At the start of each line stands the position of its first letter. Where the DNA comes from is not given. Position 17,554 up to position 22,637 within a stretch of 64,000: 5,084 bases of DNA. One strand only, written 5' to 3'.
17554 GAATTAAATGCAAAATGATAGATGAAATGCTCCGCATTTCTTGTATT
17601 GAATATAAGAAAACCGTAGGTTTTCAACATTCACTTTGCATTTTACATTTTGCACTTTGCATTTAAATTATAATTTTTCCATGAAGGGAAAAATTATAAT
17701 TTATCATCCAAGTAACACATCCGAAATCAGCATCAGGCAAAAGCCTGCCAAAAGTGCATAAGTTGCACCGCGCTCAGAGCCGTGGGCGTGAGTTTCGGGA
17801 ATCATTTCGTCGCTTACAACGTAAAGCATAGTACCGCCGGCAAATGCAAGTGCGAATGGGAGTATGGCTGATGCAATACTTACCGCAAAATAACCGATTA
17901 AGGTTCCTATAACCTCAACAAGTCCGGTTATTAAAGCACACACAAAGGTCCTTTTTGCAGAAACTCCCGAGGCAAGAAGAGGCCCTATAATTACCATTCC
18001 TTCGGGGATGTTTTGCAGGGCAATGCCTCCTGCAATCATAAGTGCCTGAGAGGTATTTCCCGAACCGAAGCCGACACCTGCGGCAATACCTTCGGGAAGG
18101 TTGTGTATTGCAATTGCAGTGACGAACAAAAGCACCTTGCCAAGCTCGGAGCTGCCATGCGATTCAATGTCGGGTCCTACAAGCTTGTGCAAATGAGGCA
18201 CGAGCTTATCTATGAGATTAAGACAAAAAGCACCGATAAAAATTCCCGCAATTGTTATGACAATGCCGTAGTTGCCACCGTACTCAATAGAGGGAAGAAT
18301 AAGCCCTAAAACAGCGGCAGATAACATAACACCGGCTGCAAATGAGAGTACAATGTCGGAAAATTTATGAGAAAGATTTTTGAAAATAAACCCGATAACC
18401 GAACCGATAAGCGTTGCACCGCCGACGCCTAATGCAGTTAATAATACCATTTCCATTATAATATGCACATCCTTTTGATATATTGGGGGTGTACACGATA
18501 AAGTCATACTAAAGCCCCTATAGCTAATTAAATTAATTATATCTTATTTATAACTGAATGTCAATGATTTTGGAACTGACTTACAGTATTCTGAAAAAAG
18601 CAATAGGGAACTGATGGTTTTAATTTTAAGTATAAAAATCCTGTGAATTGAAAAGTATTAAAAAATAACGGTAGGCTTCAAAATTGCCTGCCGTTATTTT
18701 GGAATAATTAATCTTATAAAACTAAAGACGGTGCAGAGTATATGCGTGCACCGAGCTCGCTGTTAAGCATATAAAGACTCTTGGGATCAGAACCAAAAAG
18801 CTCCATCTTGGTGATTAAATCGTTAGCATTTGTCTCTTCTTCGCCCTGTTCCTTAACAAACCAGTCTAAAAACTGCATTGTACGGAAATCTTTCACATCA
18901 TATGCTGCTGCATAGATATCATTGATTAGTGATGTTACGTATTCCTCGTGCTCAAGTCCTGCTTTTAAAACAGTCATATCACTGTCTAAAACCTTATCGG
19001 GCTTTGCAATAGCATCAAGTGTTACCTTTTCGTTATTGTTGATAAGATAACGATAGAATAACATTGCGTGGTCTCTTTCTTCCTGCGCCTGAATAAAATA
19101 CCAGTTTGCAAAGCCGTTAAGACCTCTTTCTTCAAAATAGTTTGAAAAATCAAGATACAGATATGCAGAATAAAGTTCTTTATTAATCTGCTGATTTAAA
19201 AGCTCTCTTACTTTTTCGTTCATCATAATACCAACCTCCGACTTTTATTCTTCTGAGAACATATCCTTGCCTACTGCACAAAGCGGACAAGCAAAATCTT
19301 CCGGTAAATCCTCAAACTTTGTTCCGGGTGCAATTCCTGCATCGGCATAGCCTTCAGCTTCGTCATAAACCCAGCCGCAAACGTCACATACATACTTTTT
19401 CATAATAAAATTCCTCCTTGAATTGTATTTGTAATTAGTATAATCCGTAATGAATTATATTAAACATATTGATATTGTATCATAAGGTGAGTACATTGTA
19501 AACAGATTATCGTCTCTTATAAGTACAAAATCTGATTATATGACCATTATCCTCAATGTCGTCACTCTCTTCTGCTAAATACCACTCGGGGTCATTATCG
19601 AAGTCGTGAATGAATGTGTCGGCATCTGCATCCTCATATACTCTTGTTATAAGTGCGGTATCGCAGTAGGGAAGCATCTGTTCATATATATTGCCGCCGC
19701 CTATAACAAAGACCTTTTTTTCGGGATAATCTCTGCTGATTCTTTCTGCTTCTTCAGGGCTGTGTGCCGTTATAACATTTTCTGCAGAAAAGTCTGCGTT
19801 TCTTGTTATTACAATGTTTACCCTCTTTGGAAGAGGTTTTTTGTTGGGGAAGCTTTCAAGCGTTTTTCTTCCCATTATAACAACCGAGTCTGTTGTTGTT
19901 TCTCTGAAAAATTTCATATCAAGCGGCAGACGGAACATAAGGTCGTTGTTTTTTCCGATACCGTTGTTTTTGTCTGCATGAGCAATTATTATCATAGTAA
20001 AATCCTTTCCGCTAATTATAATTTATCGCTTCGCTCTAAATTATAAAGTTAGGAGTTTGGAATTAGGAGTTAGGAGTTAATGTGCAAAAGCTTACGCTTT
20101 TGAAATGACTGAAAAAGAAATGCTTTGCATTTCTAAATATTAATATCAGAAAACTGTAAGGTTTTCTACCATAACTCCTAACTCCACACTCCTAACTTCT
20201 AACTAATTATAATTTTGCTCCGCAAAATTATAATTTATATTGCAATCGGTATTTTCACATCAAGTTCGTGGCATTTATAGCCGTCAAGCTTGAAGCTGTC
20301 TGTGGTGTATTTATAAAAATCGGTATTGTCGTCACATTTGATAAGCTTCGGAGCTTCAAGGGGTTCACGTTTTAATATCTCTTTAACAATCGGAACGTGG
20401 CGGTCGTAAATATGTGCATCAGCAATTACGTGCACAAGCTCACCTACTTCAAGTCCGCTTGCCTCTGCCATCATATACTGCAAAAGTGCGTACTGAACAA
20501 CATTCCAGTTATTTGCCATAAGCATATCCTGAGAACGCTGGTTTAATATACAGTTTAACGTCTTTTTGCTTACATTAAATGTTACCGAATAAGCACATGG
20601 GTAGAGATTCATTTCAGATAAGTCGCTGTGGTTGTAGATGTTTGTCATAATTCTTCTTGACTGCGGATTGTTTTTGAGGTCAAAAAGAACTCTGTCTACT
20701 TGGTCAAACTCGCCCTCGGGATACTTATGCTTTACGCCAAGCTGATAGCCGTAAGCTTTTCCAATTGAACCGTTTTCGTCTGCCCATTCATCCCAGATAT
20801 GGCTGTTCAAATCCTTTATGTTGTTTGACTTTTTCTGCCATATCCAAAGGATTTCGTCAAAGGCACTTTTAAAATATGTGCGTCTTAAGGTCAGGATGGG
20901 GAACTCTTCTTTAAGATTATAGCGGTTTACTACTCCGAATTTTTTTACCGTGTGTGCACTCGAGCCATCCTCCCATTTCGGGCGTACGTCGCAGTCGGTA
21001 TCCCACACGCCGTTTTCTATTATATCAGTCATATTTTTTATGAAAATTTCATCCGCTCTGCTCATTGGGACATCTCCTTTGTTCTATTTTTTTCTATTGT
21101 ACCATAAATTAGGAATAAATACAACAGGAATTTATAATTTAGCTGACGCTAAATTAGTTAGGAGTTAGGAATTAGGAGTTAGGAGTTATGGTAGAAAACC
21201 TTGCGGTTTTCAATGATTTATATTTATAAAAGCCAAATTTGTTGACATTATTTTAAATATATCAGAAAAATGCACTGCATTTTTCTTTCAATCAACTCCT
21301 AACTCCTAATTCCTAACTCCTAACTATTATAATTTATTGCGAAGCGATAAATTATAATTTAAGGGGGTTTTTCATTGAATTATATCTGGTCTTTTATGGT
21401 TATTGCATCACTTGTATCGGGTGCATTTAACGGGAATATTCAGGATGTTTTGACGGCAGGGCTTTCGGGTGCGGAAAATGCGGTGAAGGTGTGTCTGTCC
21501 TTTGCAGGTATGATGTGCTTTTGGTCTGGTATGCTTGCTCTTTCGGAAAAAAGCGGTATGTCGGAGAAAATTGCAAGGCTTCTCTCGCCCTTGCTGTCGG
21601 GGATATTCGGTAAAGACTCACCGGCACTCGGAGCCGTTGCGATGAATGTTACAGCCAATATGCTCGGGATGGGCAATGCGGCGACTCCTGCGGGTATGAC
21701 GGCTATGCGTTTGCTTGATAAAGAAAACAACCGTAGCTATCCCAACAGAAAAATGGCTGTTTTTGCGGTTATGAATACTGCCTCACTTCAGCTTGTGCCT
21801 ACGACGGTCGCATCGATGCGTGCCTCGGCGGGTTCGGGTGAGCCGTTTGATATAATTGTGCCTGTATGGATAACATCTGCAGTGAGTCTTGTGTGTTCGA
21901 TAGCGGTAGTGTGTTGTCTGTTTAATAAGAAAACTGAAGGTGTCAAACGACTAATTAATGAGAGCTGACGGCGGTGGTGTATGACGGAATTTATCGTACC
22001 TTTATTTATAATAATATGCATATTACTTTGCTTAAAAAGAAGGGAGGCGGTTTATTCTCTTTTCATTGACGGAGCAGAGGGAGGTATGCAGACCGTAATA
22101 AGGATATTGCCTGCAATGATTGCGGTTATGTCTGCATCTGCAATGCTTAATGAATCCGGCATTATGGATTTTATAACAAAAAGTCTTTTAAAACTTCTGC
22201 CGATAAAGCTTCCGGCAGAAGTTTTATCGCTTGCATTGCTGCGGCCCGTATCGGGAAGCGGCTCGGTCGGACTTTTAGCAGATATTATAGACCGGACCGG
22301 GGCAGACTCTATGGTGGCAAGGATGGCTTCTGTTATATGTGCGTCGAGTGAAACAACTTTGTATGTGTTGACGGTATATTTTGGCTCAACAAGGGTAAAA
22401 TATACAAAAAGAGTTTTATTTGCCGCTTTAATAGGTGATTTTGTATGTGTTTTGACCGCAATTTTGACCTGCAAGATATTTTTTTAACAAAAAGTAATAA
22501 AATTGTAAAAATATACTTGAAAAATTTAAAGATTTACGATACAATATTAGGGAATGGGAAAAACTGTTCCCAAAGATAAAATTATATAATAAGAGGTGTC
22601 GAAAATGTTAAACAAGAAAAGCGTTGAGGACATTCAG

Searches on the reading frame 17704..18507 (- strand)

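Call 21: search_protein_families(library=pfam, proteins=[window:17704-18507:-], max_evalue=0.00001)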
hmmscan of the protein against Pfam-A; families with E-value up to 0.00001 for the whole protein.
window:17704-18507:- (267 aa): 1 family
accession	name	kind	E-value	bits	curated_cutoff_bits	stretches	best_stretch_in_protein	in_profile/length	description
PF02535.28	Zip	-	4.8e-28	98.7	35.1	1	125-261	178-321/323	ZIP Zinc transporter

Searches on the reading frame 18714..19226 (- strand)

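Call 21: search_protein_families(library=pfam, proteins=[window:18714-19226:-], max_evalue=0.00001)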
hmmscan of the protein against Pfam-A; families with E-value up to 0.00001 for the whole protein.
window:18714-19226:- (170 aa): 1 family
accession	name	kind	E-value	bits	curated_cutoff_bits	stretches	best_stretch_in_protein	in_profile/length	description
PF00210.30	Ferritin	-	3.7e-36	124.6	24.5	1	8-143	2-141/142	Ferritin-like domain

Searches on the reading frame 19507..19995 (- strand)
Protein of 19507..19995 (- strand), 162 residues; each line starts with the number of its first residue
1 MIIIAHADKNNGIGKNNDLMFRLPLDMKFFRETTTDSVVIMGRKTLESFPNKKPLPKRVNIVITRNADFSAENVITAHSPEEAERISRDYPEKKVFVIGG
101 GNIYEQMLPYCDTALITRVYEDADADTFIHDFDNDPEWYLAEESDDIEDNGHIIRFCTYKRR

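Call 21: search_protein_families(library=pfam, proteins=[window:19507-19995:-], max_evalue=0.00001)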
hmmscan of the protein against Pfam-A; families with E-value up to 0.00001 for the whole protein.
window:19507-19995:- (162 aa): 1 family
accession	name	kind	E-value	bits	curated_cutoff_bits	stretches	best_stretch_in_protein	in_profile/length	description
PF00186.24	DHFR_1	-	9e-46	155.9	25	1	2-161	3-159/159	Dihydrofolate reductase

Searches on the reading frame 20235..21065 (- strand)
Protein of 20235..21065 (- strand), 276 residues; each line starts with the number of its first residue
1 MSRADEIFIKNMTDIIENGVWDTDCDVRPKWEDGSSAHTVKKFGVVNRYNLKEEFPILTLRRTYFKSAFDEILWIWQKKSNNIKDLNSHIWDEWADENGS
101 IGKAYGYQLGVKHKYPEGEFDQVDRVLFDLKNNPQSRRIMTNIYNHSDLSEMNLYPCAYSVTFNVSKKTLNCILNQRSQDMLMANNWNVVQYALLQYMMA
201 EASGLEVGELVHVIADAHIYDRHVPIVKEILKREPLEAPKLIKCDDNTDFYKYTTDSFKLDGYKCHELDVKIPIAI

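Call 21: search_protein_families(library=pfam, proteins=[window:20235-21065:-], max_evalue=0.00001)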
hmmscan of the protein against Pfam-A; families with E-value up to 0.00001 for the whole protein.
window:20235-21065:- (276 aa): 1 family
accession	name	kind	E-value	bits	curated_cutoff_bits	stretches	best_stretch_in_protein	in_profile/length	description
PF00303.24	Thymidylat_synt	-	1e-86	290.8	24.3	1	8-273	3-263/266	Thymidylate synthase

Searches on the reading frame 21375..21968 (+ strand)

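Call 21: search_protein_families(library=pfam, proteins=[window:21375-21968:+], max_evalue=0.00001)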
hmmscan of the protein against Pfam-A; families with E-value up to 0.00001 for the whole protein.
window:21375-21968:+ (197 aa): 1 family
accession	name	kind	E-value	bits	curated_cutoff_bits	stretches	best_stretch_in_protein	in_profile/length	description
PF07670.19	Gate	-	7.7e-09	36.4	29.6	1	41-149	2-101/104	Nucleoside recognition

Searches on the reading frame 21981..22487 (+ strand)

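Call 21: search_protein_families(library=pfam, proteins=[window:21981-22487:+], max_evalue=0.00001)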
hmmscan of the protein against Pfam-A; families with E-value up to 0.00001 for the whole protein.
window:21981-22487:+ (168 aa): 1 family
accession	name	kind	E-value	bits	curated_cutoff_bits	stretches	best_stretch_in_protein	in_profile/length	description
PF07670.19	Gate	-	1.4e-06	29.1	29.6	1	39-137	1-101/104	Nucleoside recognition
